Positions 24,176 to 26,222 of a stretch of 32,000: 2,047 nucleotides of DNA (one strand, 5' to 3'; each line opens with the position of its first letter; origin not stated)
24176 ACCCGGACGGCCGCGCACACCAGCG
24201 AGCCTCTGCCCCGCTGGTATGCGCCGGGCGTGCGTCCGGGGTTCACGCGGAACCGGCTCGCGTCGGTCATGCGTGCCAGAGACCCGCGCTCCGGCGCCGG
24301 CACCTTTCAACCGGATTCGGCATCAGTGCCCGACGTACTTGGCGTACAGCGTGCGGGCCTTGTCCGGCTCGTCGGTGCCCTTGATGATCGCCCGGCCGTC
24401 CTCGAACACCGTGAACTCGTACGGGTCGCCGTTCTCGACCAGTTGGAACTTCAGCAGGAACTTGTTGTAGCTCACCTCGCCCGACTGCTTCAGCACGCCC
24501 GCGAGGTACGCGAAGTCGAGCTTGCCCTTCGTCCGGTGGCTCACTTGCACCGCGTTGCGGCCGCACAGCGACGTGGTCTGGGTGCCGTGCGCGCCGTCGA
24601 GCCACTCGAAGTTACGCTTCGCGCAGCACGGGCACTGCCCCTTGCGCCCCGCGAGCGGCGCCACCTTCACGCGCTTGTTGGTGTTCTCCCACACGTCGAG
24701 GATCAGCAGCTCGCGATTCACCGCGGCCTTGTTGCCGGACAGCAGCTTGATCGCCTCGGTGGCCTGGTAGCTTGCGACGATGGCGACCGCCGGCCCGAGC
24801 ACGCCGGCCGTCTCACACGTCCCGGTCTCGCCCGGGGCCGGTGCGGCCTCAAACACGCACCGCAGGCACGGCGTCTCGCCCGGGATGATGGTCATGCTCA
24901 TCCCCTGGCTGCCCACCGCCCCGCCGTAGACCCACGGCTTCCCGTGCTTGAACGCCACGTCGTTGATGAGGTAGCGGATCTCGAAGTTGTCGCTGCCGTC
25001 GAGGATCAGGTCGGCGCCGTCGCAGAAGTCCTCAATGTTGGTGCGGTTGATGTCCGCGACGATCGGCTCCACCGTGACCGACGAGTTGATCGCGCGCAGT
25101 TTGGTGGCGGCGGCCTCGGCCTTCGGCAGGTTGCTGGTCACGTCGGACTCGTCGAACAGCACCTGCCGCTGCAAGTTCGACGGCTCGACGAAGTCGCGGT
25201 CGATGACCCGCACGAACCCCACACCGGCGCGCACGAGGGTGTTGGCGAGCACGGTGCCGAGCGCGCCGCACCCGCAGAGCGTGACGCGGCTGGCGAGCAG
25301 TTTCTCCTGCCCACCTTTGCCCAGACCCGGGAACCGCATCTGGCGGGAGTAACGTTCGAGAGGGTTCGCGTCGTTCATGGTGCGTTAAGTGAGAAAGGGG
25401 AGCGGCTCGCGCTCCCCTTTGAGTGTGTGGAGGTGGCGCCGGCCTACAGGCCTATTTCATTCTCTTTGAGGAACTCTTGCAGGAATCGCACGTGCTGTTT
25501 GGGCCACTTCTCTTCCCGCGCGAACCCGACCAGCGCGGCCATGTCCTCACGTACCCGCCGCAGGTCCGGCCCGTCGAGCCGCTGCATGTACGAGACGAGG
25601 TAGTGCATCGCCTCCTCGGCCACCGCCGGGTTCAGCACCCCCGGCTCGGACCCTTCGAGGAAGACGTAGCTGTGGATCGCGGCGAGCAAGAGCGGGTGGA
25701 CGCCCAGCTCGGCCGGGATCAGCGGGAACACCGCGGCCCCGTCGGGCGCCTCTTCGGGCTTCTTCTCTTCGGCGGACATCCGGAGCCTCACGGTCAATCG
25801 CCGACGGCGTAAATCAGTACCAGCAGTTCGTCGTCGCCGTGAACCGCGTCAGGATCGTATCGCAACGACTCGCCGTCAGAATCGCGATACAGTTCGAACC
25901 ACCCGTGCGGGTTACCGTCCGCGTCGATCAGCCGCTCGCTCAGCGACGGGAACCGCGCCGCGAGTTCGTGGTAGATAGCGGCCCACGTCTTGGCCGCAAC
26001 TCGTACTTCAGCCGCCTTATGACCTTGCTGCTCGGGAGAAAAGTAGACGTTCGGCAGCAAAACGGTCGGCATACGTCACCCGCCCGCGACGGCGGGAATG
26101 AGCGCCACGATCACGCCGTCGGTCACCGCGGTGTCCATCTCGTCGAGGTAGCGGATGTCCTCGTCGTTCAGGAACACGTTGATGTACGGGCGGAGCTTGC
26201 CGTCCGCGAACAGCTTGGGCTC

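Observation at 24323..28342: Riboswitch-controlled ThrC-like / MoaD-like / E1 operon: candidate sulfur-carrier-protein route to homocysteine with extra unassigned components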

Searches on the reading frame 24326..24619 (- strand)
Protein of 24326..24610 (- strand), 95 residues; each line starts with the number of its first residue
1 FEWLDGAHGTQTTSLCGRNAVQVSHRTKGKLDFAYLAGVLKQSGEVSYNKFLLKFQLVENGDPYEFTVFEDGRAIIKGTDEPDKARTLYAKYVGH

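Call 55: search_protein_families(library=pfam, proteins=[window:24326-24610:-], max_evalue=1)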
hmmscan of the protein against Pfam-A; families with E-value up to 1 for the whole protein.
seq(95 aa): 0 families

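Call 73: search_solved_structures(query=A9, max_evalue=10, show_alignments=2)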
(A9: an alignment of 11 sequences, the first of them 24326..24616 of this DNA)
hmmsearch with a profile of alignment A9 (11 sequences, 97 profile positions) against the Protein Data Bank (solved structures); distinct sequences matched with E-value up to 10: 1.
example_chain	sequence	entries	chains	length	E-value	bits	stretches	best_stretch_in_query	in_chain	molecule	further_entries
2z8u_A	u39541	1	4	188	1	12.9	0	27-93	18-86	TATA-box-binding protein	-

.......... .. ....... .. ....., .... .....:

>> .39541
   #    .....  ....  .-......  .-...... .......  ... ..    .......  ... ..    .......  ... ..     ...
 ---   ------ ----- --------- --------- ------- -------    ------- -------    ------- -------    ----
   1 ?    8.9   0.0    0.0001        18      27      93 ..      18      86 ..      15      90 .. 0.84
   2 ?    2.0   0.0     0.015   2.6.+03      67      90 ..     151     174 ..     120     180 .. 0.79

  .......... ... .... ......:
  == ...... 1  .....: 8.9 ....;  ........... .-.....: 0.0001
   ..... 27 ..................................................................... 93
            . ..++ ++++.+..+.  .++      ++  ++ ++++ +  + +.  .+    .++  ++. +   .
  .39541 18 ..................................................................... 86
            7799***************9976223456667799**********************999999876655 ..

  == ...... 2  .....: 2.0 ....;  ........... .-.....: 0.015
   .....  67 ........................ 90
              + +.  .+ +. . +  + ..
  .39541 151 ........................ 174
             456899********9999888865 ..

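Call 79: predict_structure(alignment_id=A10)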
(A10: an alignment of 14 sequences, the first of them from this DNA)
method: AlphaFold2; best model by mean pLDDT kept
length: 98 residues; sequences in the alignment: 14
mean_pLDDT: 80.5   pTM: 0.73
mean pLDDT of the five models: 80.5, 79.0, 78.5, 75.7, 75.5
residues with pLDDT >= 90: 16; 70-90: 65; 50-70: 16; < 50: 1
segments of 3 or more residues with pLDDT < 50: none
pLDDT, mean of each block of 10 residues (from residue 1): 62 68 79 81 83 90 88 88 86 81
secondary structure, 60 per line:
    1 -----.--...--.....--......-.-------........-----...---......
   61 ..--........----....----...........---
elements in order: E14-18 E21-26 H36-43 E49-51 E55-62 E65-72 E77-80 H85-95

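Call 81: fold_search(model_id=the predicted structure, library=pdb)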
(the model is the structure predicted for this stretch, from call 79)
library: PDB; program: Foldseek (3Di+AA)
matches with E <= 10: 1071; with E <= 0.001: 0
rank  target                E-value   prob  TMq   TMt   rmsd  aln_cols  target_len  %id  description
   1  4b0a                  1.9e-02  1.00  0.56  0.26   2.8        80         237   12  The high-resolution structure of yTBP-yTAF1 identifies conserved and competing interaction surfaces in transcriptional a (released 2013-07-03)
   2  7egb_P                2.3e-02  1.00  0.55  0.33   3.2        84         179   13  TFIID-based holo PIC on SCP promoter (released 2021-05-05)
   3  1cdw_A                2.8e-02  1.00  0.58  0.34   2.6        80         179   11  HUMAN TBP CORE DOMAIN COMPLEXED WITH DNA (released 1996-12-23)
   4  1ytb_A                3.9e-02  1.00  0.56  0.33   3.0        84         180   13  CRYSTAL STRUCTURE OF A YEAST TBP/TATA-BOX COMPLEX (released 1995-01-26)
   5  1qn7_A                4.2e-02  1.00  0.55  0.32   2.6        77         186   14  Crystal structure of the T(-27) Adenovirus major late promoter TATA box variant bound to wild-type TBP (Arabidopsis th (released 2000-02-07)
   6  3oci_A                4.2e-02  1.00  0.56  0.33   3.1        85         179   14  Crystal structure of TBP (TATA box binding protein) (released 2011-07-13)
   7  3oci_B                4.2e-02  1.00  0.56  0.33   3.1        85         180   14  Crystal structure of TBP (TATA box binding protein) (released 2011-07-13)
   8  9k3b_U                4.4e-02  1.00  0.55  0.33   2.6        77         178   12  Human RNA Polymerase III de novo transcribing complex 10 overall (TC10-overall) (released 2025-04-16)
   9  3eik_B                4.9e-02  1.00  0.56  0.33   3.1        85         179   14  double stranded DNA binding protein (released 2009-09-22)
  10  1tbp_A                4.9e-02  1.00  0.54  0.32   3.1        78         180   14  CRYSTAL STRUCTURE OF YEAST TATA-BINDING PROTEIN AND MODEL FOR INTERACTION WITH DNA (released 1994-01-31)
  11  5iy6_P                5.2e-02  0.99  0.53  0.31   7.1        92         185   17  Human holo-PIC in the closed state (released 2016-05-18)
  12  3eik_A                5.5e-02  1.00  0.56  0.33   3.1        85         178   14  double stranded DNA binding protein (released 2009-09-22)
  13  7z7n_D                6.2e-02  1.00  0.56  0.33   2.1        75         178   12  Mot1E1434Q:TBP:DNA - substrate recognition state (released 2023-03-29)
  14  1qna_A                6.2e-02  1.00  0.57  0.33   2.6        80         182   14  Crystal structure of the T(-30) Adenovirus major late promoter TATA box variant bound to wild-type TBP (Arabidopsis th (released 2000-02-07)
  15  8h5b_B                6.2e-02  1.00  0.55  0.34   2.6        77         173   13  The cryo-EM structure of nuclear transport receptor Kap114p complex with yeast TATA-box binding protein (released 2023-09-20)
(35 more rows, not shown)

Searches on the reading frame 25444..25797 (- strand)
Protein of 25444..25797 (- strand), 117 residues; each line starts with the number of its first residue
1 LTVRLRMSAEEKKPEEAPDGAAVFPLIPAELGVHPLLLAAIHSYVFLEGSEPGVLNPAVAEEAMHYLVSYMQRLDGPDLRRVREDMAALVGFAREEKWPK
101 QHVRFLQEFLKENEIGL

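Call 5: search_protein_families(library=pfam, proteins=[window:25444-25797:-], max_evalue=0.1)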
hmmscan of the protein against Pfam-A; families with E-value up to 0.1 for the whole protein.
window:25444-25797:- (117 aa): 0 families

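Call 6: search_protein_families(library=ncbifam, proteins=[window:25444-25797:-], max_evalue=0.1)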
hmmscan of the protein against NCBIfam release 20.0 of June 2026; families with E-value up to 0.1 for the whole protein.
window:25444-25797:- (117 aa): 0 families

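Call 23: find_homologous_proteins(query=window:25444-25797:-, max_evalue=0.001)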
Query window:25444-25797:- (117 aa): 1291 proteins with E <= 0.001 among 1308 candidates; the best 120 are listed.
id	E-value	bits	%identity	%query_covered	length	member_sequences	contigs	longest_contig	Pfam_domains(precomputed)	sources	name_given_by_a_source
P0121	3.2e-62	226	97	91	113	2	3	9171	-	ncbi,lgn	ncbi:MAG TPA: hypothetical protein VGE74_25385 [Gemmata sp.]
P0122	4.2e-61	222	96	91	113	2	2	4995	-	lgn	-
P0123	5.8e-61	222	95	91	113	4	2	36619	-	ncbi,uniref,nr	ncbi:hypothetical protein R5W24_004810 [Gemmata sp. JC717]|uniref:DUF1844 domain-containing protein 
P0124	7.3e-55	202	88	89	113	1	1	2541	-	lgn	-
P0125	1.6e-54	201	88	89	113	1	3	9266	-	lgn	-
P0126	1.7e-53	198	85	91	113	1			-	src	-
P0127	5.8e-53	196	86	89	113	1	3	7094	-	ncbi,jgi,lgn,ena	ncbi:MAG: hypothetical protein ACKODX_12810 [Gemmata sp.]|jgi:hypothetical protein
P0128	2.3e-52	194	83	91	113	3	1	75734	-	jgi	-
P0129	6.8e-52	192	81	92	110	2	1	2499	-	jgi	jgi:hypothetical protein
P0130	7.0e-52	192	81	93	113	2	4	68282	-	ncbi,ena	-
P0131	8.6e-52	192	85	91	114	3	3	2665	-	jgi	jgi:hypothetical protein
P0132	1.5e-51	191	81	92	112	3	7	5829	-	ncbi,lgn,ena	-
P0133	2.2e-51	191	82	91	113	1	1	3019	-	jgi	jgi:hypothetical protein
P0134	2.5e-51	191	82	92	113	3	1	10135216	-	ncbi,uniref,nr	ncbi:unnamed protein product [Gemmata massiliana]|uniref:Uncharacterized protein n=1 Tax=Gemmata mas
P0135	3.5e-51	190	78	94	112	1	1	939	-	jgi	jgi:hypothetical protein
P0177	1.1e-48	182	77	94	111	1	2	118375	-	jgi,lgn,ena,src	-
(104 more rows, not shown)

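Call 25: search_protein_families(library=pfam, proteins=[window:25444-25797:-], max_evalue=10)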
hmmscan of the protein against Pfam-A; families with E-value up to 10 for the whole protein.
window:25444-25797:- (117 aa): 0 families

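Call 32: predict_structure(alignment_id=A1)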
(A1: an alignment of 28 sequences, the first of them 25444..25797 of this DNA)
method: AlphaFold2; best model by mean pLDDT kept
length: 117 residues; sequences in the alignment: 28
mean_pLDDT: 86.0   pTM: 0.72
mean pLDDT of the five models: 86.0, 80.1, 76.6, 72.1, 66.7
residues with pLDDT >= 90: 63; 70-90: 40; 50-70: 7; < 50: 7
segments of 3 or more residues with pLDDT < 50: 1-4, 6-8
pLDDT, mean of each block of 10 residues (from residue 1): 45 72 87 91 89 87 93 95 96 95 94 91
secondary structure, 60 per line:
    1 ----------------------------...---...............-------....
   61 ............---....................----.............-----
elements in order: H35-49 H57-72 H76-95 H100-112

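Call 34: fold_search(model_id=the predicted structure, library=pdb)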
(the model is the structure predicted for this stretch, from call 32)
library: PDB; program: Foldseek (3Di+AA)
matches with E <= 10: 155; with E <= 0.001: 0
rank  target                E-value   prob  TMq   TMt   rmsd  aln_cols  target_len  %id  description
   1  4j5x_A                1.2e+00  0.15  0.28  0.15   9.9        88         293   18  Crystal Structure of the SR12813-bound PXR/RXRalpha LBD Heterotetramer Complex (released 2013-08-21)
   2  6cht_B                1.2e+00  0.14  0.29  0.21  10.0        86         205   15  HNF4alpha in complex with the corepressor EBP1 fragment (released 2019-02-27)
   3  7axj                  1.8e+00  0.12  0.28  0.16   9.9        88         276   19  Crystal structure of the hPXR-LBD in complex with estradiol and clotrimazole (released 2021-01-13)
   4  4e0i_C                2.0e+00  0.07  0.23  0.22  13.7       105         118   12  Crystal structure of the C30S/C133S mutant of Erv1 from Saccharomyces cerevisiae (released 2012-08-29)
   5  7yfk_B                2.1e+00  0.11  0.28  0.15   9.9        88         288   19  The structure of human pregnane X receptor in complex with an SRC-1 coactivator peptide and a limonoid compound, nomil (released 2023-06-14)
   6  4b7w_B                2.2e+00  0.08  0.27  0.20   9.8        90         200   14  Ligand binding domain human hepatocyte nuclear factor 4alpha: Apo form (released 2013-09-11)
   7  7axa                  2.5e+00  0.10  0.28  0.16   9.8        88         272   19  Crystal structure of the hPXR-LBD in complex with clotrimazole (released 2021-01-13)
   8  4d4a_B                2.7e+00  0.13  0.28  0.12   8.8        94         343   10  Structure of the catalytic domain (BcGH76) of the Bacillus circulans GH76 alpha mannanase, Aman6. (released 2015-03-25)
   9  6dup_B                2.7e+00  0.10  0.28  0.16   9.9        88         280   19  CRYSTAL STRUCTURE OF PXR IN COMPLEX WITH COMPOUND 7 (released 2018-08-29)
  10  5jy3_C                2.8e+00  0.09  0.27  0.18   7.6        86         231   19  CRYSTAL STRUCTURE OF LXRbeta (NUCLEAR RECEPTOR SUBFAMILY 1, GROUP H, MEMBER 2) COMPLEXED WITH BMS-852927 (released 2016-11-02)
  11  5x0r_B                2.8e+00  0.09  0.28  0.16   9.9        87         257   20  Crystal Structure of PXR LBD Complexed with SJB7 (released 2017-10-04)
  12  8svs_A                2.8e+00  0.09  0.27  0.16  10.1        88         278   19  Crystal structure of pregnane X receptor ligand binding domain in complex with SJPYT-328 (released 2024-05-15)
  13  9fzj                  2.8e+00  0.09  0.28  0.16   9.9        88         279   19  A new crystal structure of the hPXR-LBD in complex with SR12813 (P43212 form) (released 2025-02-19)
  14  4e0i_B                2.8e+00  0.05  0.22  0.22  13.6       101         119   13  Crystal structure of the C30S/C133S mutant of Erv1 from Saccharomyces cerevisiae (released 2012-08-29)
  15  7xgw_D                3.0e+00  0.12  0.29  0.33   9.4        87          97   18  Apo structure of LW domain from Trypanosoma brucei (released 2023-05-31)
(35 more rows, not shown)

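Call 36: find_encoding_contigs(protein=P0123, flank=6000, max_places=1)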
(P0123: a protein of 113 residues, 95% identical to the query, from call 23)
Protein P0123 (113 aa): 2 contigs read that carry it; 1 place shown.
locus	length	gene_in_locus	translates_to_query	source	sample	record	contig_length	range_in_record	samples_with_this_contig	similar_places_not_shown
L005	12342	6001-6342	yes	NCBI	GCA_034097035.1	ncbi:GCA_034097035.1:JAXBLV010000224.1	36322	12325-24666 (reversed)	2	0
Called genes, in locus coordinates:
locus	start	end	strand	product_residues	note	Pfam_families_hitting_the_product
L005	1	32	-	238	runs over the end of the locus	PF04376:ATE_N, PF04377:ATE_C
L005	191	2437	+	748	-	PF00459:Inositol_P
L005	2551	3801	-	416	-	PF01734:Patatin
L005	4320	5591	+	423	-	PF00291:PALP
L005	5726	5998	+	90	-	PF02597:ThiS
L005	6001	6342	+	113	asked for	-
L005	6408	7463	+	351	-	PF00899:ThiF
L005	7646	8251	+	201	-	PF05685:Uma2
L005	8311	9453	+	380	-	PF00266:Aminotran_5, PF01041:DegT_DnrJ_EryC1, PF01053:Cys_Met_Meta_PP (weak), PF01212:Beta_elim_lyase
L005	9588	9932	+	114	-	-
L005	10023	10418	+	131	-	PF04972:BON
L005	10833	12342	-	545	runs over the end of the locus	PF00118:Cpn60_TCP1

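Call 37: find_encoding_contigs(protein=P0134, flank=6000, max_places=1)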
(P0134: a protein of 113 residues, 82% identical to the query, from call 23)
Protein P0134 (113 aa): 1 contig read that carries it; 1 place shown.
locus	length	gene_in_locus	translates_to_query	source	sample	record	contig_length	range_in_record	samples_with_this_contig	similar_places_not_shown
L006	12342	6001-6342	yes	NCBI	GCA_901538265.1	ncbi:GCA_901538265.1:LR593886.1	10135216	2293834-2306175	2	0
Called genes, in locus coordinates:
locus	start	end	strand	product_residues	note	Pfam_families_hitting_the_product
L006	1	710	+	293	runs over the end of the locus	PF00106:adh_short, PF13561:adh_short_C2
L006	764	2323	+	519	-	PF13717:Zn_ribbon_4 (faint)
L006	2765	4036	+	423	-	PF00291:PALP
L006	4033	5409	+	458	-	-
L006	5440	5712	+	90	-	PF02597:ThiS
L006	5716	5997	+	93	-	-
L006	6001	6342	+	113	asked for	-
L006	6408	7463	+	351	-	PF00899:ThiF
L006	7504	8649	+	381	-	PF00266:Aminotran_5, PF01212:Beta_elim_lyase, PF01041:DegT_DnrJ_EryC1, PF01053:Cys_Met_Meta_PP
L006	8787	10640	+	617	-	-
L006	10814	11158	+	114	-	-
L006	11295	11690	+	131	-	PF04972:BON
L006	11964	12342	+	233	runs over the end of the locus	-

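Call 38: find_encoding_contigs(protein=P0177, flank=6000, max_places=1)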
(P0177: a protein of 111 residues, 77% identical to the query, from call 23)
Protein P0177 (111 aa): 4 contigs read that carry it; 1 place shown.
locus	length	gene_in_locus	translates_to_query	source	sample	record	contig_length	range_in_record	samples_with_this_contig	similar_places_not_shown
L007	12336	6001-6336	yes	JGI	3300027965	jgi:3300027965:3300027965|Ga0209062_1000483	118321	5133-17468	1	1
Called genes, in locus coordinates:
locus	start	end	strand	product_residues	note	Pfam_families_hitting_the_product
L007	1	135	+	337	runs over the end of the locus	PF08100:Dimerisation, PF00891:Methyltransf_2, PF13489:Methyltransf_23 (weak), PF13649:Methyltransf_25 (weak)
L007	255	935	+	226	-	-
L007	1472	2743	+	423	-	PF00291:PALP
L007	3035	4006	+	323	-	-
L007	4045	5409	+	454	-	PF13231:PMT_2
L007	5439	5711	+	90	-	PF02597:ThiS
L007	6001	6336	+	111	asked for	-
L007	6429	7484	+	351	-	PF00899:ThiF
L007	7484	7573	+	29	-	-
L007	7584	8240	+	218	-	PF05685:Uma2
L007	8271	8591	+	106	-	-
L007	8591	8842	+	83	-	-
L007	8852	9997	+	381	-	PF00266:Aminotran_5, PF01212:Beta_elim_lyase, PF01041:DegT_DnrJ_EryC1, PF01053:Cys_Met_Meta_PP (weak)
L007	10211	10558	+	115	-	-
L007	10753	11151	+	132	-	PF04972:BON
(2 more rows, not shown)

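Call 56: search_protein_families(library=pfam, alignment_id=A1, max_evalue=10)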
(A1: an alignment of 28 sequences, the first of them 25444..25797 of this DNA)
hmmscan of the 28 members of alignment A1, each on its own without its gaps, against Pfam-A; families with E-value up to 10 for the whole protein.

A. member 1, window:25444-25797:- (117 aa): 0 families

B. families by the number of members that match (of 28 scanned): 4 families
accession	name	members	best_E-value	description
PF10180.14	WKF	7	0.044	WKF domain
PF13960.11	DUF4218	2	0.2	Domain of unknown function (DUF4218)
PF24274.1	NttE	1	0.22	T2SS substrate NttE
PF03173.19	CHB_HEX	1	0.28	Putative carbohydrate binding domain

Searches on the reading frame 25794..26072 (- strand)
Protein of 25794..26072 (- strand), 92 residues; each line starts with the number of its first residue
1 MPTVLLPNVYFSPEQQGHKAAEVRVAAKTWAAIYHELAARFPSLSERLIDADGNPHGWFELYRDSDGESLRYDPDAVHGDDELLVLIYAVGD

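Call 5: search_protein_families(library=pfam, proteins=[window:25794-26072:-], max_evalue=0.1)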
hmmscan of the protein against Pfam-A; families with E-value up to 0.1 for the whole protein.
window:25794-26072:- (92 aa): 0 families

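Call 6: search_protein_families(library=ncbifam, proteins=[window:25794-26072:-], max_evalue=0.1)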
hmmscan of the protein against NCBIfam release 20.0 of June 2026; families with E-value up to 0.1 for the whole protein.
window:25794-26072:- (92 aa): 1 family
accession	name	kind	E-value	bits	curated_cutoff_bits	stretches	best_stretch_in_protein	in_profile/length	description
TIGR03663.1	TIGR03663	subfamily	0.07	12.1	126.25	1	33-79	8-52/435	flippase activity-associated protein Agl23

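Call 25: search_protein_families(library=pfam, proteins=[window:25794-26072:-], max_evalue=10)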
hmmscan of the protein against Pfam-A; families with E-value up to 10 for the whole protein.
window:25794-26072:- (92 aa): 0 families
